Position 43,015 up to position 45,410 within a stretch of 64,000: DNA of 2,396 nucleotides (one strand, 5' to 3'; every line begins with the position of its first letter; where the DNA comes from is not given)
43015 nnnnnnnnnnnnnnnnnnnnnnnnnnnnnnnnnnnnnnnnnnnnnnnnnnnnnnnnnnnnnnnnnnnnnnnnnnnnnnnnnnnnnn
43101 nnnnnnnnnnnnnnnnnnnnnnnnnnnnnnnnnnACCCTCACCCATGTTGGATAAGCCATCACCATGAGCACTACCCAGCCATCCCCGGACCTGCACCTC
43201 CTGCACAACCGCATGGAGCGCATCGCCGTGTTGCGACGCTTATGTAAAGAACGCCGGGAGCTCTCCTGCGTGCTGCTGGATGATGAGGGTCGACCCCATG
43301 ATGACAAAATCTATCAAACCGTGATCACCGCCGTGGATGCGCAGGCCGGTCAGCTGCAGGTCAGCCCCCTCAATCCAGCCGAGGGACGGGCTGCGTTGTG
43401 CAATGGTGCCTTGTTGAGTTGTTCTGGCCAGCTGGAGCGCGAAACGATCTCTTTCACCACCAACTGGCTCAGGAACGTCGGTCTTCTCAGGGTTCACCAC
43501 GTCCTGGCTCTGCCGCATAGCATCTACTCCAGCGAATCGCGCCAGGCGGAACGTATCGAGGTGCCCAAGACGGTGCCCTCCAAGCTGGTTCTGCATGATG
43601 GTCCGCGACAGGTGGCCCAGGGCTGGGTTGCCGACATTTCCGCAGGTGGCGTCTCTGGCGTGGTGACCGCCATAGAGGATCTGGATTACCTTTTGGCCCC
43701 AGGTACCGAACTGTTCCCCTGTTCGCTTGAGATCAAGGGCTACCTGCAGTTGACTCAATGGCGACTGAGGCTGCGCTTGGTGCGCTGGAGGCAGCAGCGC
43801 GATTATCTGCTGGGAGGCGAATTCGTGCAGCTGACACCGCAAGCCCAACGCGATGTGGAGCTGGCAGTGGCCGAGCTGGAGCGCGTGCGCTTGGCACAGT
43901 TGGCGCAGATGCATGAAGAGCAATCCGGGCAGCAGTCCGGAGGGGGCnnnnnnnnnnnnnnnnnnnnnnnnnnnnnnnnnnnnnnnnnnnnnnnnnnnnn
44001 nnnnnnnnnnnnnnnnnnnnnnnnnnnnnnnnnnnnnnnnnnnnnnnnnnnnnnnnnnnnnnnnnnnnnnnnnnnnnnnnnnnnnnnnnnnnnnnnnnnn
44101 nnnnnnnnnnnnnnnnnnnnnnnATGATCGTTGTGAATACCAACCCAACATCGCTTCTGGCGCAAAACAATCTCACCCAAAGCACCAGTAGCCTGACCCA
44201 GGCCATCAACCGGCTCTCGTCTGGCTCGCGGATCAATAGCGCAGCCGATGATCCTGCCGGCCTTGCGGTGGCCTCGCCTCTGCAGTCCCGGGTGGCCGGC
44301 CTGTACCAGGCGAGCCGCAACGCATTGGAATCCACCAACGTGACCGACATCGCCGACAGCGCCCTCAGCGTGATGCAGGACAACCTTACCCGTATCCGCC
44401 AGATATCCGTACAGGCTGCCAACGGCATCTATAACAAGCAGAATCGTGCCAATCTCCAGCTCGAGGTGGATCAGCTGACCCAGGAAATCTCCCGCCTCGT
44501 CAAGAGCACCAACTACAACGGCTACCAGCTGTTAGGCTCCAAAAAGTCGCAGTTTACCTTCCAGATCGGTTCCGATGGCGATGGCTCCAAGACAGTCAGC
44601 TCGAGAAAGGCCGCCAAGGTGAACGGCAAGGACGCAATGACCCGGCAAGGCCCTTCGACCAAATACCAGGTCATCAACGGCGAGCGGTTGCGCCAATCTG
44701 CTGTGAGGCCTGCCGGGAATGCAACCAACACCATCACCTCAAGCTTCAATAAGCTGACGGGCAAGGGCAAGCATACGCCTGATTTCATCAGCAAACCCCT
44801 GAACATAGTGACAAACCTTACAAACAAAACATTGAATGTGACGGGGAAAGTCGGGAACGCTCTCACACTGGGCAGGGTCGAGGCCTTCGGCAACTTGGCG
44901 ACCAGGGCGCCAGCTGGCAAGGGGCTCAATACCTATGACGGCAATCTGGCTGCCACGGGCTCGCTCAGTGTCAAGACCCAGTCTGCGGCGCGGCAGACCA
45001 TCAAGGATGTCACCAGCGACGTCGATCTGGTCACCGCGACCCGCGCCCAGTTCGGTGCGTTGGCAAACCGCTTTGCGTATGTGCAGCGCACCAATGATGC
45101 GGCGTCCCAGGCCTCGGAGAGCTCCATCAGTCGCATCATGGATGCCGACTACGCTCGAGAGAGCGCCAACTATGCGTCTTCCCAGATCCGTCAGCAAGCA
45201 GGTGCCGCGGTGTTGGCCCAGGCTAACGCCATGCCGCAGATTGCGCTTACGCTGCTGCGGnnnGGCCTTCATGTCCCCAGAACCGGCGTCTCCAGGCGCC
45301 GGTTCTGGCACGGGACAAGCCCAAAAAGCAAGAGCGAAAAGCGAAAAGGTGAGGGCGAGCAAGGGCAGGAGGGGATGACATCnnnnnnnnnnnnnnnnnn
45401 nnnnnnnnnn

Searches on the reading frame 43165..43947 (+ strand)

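Call 62: search_protein_families(library=pfam, proteins=[window:43165-43947:+], max_evalue=0.00001)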
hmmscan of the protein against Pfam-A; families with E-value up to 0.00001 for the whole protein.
window:43165-43947:+ (261 aa): 1 family
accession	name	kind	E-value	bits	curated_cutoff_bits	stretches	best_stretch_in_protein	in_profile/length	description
PF07317.18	PilZN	-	3.6e-06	27.3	23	1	12-120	2-105/107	Flagellar regulator YcgR, PilZN domain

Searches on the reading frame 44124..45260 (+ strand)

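Call 62: search_protein_families(library=pfam, proteins=[window:44124-45260:+], max_evalue=0.00001)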
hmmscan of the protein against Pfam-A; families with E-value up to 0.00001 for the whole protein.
window:44124-45260:+ (379 aa): 2 families
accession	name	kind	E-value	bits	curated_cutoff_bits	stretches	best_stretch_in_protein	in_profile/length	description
PF00669.25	Flagellin_N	-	3.5e-31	108.6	26.6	1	4-138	1-135/139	Bacterial flagellin N-terminal helical region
PF00700.27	Flagellin_C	-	3.6e-15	56.5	23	1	296-378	4-86/86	Bacterial flagellin C-terminal helical region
